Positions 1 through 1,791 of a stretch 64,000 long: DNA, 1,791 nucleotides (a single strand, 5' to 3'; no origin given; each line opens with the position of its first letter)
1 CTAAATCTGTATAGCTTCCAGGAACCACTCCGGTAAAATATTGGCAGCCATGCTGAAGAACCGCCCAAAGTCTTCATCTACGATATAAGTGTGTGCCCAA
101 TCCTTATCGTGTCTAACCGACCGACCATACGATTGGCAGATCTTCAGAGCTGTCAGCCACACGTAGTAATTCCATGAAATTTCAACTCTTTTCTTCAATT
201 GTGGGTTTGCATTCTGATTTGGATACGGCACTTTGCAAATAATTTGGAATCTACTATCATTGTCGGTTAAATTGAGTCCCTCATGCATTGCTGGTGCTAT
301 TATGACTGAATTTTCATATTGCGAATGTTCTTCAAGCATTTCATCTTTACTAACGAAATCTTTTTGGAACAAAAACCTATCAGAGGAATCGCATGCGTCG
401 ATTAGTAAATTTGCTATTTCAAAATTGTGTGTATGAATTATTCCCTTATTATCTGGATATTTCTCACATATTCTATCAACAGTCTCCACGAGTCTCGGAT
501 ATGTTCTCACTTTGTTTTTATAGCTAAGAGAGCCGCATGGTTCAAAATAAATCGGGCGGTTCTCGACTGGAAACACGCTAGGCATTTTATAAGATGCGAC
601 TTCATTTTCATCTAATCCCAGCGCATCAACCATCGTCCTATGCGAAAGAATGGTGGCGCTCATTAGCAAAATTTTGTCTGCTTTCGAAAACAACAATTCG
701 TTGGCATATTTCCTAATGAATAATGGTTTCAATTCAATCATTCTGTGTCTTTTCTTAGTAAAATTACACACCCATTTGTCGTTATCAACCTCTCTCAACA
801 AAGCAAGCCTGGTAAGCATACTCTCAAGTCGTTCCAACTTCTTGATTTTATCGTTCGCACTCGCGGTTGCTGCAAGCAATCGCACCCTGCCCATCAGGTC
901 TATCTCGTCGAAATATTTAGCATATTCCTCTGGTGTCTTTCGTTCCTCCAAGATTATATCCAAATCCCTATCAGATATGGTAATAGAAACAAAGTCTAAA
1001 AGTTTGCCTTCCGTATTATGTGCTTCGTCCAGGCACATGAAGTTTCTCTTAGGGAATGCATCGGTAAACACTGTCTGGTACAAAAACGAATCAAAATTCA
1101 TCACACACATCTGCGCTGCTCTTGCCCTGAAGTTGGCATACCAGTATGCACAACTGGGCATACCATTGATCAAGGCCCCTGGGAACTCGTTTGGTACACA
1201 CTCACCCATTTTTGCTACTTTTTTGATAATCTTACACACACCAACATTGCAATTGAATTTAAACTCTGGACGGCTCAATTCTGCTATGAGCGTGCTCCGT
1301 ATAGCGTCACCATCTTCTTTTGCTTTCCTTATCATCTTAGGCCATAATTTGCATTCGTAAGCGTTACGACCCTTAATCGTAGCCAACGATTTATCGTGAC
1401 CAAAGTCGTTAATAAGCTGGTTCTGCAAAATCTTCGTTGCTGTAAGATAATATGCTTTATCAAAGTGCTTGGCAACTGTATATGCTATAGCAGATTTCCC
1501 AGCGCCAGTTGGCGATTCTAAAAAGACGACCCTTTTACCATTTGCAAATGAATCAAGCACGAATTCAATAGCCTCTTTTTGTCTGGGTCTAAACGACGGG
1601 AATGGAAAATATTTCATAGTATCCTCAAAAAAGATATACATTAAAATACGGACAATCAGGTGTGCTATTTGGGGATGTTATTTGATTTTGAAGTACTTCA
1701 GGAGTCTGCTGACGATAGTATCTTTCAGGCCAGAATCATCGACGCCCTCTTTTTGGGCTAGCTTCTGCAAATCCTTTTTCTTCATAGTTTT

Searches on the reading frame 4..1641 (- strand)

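Call 61: search_protein_families(library=pfam, proteins=[window:4-1641:-], max_evalue=0.001)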
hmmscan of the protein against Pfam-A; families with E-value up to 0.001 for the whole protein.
window:4-1641:- (546 aa): 3 families
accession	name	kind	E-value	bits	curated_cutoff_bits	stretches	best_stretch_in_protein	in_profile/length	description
PF13307.12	Helicase_C_2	-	2.4e-15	57.4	25.3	1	403-539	15-166/170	Helicase C-terminal domain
PF04851.21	ResIII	-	1.1e-08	35.6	22.5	1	16-84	3-74/164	Type III restriction enzyme, res subunit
PF00270.35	DEAD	-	1.2e-05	25.6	26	0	19-81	2-66/167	DEAD/DEAH box helicase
